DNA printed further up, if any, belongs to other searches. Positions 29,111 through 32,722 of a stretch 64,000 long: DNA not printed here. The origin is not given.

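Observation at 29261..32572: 1,100-aa fusion of TPR array, GT41 (SPINDLY/OGT-like) glycosyltransferase, FkbM methyltransferase and a second helical-repeat domain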

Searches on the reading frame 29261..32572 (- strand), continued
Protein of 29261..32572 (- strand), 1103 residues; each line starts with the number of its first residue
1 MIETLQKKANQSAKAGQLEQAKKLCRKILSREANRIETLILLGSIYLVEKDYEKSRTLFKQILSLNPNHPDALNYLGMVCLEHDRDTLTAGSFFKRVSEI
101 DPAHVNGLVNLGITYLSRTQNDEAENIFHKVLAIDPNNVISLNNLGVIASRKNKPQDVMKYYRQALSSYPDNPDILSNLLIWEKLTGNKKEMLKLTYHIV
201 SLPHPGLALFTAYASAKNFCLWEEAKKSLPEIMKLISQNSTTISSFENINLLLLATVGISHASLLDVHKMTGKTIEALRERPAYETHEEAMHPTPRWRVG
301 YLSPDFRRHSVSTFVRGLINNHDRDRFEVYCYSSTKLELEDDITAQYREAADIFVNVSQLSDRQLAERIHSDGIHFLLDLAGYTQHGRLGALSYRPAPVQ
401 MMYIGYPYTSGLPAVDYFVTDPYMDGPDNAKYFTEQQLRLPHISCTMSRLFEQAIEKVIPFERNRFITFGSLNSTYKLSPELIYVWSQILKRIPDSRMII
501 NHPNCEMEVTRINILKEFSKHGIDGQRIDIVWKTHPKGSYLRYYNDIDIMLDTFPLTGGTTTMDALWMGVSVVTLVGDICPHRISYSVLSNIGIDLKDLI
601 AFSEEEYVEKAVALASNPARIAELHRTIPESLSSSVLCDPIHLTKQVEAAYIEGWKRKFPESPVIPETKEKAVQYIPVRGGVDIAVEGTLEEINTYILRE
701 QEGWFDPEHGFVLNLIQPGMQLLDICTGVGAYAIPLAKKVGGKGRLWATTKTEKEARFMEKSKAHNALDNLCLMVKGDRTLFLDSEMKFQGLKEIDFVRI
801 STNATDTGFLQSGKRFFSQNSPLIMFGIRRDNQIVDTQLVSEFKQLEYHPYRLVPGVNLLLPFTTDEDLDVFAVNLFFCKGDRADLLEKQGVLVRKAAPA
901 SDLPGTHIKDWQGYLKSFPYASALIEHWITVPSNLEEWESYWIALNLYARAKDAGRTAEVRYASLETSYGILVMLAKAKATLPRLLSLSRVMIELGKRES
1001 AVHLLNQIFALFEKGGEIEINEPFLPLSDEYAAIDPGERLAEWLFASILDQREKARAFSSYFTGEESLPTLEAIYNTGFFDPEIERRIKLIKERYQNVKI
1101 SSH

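Call 23: find_related_loci(query=A2, collection=genome_contigs, flank=10000)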
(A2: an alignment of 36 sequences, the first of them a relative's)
Query A2 (1103 aa) in genome_contigs; peptide patterns used: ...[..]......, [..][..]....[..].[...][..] (x = any residue, [..] = any of these).
600 stretches matched a pattern (row limit reached: there are more); 596 encode a relative of the query (tblastn E <= 1e-3); the best 80 are kept; 80 distinct loci.
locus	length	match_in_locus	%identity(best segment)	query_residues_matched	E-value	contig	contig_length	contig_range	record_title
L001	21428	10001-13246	45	14-1098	0e+0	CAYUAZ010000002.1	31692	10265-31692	MAG TPA_asm: uncultured Gammaproteobacteria bacterium isolate SRP302447_co1_433 genome assembly, contig: NODE_3876_lengt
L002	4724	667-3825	45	19-1102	0e+0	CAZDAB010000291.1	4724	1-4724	MAG TPA_asm: uncultured Desulfobacteraceae bacterium isolate binchicken_co89_303 genome assembly, contig: NODE_39910_len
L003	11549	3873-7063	51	1-1097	0e+0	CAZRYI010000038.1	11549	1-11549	MAG TPA_asm: uncultured Nitrospirota bacterium isolate SRP128015_co1_49 genome assembly, contig: NODE_8867_length_11549_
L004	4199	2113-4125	48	3-672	0e+0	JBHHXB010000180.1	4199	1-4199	MAG: Nitrospiria bacterium isolate D_2_bin.8 NODE_14031_length_4199_cov_15.592423, whole genome shotgun sequence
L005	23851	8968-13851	31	13-1094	1e-151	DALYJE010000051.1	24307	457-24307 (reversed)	MAG TPA_asm: Coleofasciculaceae cyanobacterium CTOTU46609 NODE_178_length_24307_cov_5.800140, whole genome shotgun seque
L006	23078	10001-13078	29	3-1102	2e-123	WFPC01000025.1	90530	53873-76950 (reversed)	MAG: Gammaproteobacteria bacterium isolate S012_40 k151_23031, whole genome shotgun sequence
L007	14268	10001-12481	35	5-1051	5e-118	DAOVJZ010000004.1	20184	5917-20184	MAG TPA_asm: Granulosicoccaceae bacterium isolate CSMAG_1406 CSMAG_1406_k141_3000514_length_20184_cov_24.7750, whole gen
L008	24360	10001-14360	28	94-1094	2e-111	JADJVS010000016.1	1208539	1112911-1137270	MAG: Sulfuritalea sp. isolate Hjor_18-Q3-R7-51_MAXAC.006 tig00119934-10-12091780, whole genome shotgun sequence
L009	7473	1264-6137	31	2-657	2e-91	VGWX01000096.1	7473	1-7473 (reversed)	MAG: Nitrospira sp. isolate K_DeepCast_150m_m2_200 K_DeepCast_150m_m2_200_Ga0194126_10020921, whole genome shotgun seque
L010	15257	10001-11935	32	3-657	9e-91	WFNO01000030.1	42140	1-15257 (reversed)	MAG: Gammaproteobacteria bacterium isolate S012_109 k151_174710, whole genome shotgun sequence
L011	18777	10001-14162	31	5-656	9e-91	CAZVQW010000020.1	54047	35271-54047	MAG TPA_asm: uncultured Chromatiaceae bacterium isolate SRP077602_co10_288 genome assembly, contig: NODE_1746_length_540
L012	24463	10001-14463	32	16-656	2e-89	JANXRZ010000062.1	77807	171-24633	MAG: Proteobacteria bacterium isolate 336R_metabat_400 336R_k141_1690125, whole genome shotgun sequence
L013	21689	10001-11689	33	53-648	2e-89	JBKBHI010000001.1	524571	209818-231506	MAG: Alphaproteobacteria bacterium isolate 21H_026.bin.23 NODE_23_length_524571_cov_9.909547, whole genome shotgun seque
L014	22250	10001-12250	33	2-655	2e-88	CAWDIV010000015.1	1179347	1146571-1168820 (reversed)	MAG: uncultured beta proteobacterium isolate MFD04850.bin.2.27 genome assembly, contig: contig_19715, whole genome shotg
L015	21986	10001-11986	33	53-657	2e-87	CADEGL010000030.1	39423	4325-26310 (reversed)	MAG: uncultured Alphaproteobacteria bacterium isolate Alphaproteobacteria sp. RBC064 genome assembly, contig: MAG064_30,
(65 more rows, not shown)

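Call 25: find_encoding_contigs(protein=P0001, flank=3000, max_places=2)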
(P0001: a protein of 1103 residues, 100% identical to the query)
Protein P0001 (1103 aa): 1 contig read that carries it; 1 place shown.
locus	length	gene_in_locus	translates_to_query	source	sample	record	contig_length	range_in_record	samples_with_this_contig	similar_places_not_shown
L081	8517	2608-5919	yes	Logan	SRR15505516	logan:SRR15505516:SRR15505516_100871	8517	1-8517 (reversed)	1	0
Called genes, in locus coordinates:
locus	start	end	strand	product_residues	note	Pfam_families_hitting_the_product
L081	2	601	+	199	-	?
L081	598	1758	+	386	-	PF01041:DegT_DnrJ_EryC1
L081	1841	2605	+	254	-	PF04989:RMNT_CmcI, PF13578:Methyltransf_24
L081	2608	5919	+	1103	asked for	PF00515:TPR_1 (faint), PF07719:TPR_2 (faint), PF13174:TPR_6 (faint), PF13181:TPR_8 (faint), PF13374:TPR_10 (faint), PF13424:TPR_12 (faint), PF14559:TPR_19 (weak), PF13844:Glyco_transf_41, +7 more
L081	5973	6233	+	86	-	PF02599:CsrA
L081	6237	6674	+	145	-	PF02623:FliW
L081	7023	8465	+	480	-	PF00669:Flagellin_N, PF00700:Flagellin_C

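Call 26: find_encoding_contigs(protein=P0009, flank=8000, max_places=1)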
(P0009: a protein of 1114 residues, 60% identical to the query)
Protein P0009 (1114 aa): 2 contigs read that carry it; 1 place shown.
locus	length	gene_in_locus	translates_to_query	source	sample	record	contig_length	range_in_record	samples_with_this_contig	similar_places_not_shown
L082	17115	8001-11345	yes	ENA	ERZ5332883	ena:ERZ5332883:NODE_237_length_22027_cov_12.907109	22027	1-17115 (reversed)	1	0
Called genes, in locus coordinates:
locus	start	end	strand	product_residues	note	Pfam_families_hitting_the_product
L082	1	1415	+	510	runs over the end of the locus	PF00669:Flagellin_N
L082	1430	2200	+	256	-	PF00483:NTP_transferase, PF12804:NTP_transf_3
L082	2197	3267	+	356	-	PF01073:3Beta_HSD (weak), PF01370:Epimerase, PF16363:GDP_Man_Dehyd, PF02719:Polysacc_synt_2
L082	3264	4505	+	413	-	PF08421:Methyltransf_13, PF13489:Methyltransf_23, PF08241:Methyltransf_11 (faint), PF08242:Methyltransf_12 (faint), PF08484:Methyltransf_14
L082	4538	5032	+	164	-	PF00908:dTDP_sugar_isom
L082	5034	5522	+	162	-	PF25084:LbH_EIF2B (faint), PF25087:GMPPB_C (faint), PF00132:Hexapep, PF14602:Hexapep_2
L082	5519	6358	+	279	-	PF01370:Epimerase, PF16363:GDP_Man_Dehyd (faint), PF04321:RmlD_sub_bind (weak)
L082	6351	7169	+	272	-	PF05711:TylF, PF13578:Methyltransf_24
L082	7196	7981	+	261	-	PF04989:RMNT_CmcI, PF13578:Methyltransf_24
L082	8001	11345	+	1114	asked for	PF04733:Coatomer_E (faint), PF07719:TPR_2 (faint), PF13176:TPR_7 (faint), PF13414:TPR_11 (faint), PF13432:TPR_16 (weak), PF00515:TPR_1, PF13424:TPR_12, PF13844:Glyco_transf_41, +6 more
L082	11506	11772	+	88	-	PF02599:CsrA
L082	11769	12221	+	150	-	PF02623:FliW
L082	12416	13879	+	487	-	PF00669:Flagellin_N, PF00700:Flagellin_C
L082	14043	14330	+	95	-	PF03646:FlaG (weak)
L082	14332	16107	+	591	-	PF02465:FliD_N, PF07195:FliD_C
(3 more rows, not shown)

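Call 27: find_encoding_contigs(protein=P0035, flank=8000, max_places=1)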
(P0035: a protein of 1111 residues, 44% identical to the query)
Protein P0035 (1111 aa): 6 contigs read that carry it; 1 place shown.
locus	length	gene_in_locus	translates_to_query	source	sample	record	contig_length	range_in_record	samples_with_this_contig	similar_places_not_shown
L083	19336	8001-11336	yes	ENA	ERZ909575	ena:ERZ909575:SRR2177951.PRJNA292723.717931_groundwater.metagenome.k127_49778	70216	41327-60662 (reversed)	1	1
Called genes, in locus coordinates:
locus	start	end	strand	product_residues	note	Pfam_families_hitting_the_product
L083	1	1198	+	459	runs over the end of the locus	PF00083:Sugar_tr, PF07690:MFS_1, PF21987:YajR_YAM (weak)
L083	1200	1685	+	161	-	PF00436:SSB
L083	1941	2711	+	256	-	PF00483:NTP_transferase, PF12804:NTP_transf_3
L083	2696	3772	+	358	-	PF01073:3Beta_HSD (weak), PF01370:Epimerase, PF02719:Polysacc_synt_2, PF04321:RmlD_sub_bind, PF16363:GDP_Man_Dehyd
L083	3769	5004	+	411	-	PF08421:Methyltransf_13, PF13489:Methyltransf_23, PF08241:Methyltransf_11 (weak), PF08242:Methyltransf_12 (weak), PF08484:Methyltransf_14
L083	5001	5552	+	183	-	PF00908:dTDP_sugar_isom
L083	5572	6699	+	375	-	PF00266:Aminotran_5, PF01041:DegT_DnrJ_EryC1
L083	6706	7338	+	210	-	PF13302:Acetyltransf_3, PF13420:Acetyltransf_4, PF00583:Acetyltransf_1 (weak)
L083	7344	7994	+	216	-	-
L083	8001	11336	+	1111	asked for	PF00515:TPR_1 (faint), PF07719:TPR_2 (faint), PF13176:TPR_7 (faint), PF13181:TPR_8 (faint), PF13414:TPR_11, PF14559:TPR_19 (weak), PF13432:TPR_16 (weak), PF13844:Glyco_transf_41, +5 more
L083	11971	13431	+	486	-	PF00669:Flagellin_N, PF00700:Flagellin_C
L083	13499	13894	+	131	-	PF03646:FlaG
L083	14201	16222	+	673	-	PF02465:FliD_N, PF07195:FliD_C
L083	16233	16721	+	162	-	PF02561:FliS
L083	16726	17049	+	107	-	PF05400:FliT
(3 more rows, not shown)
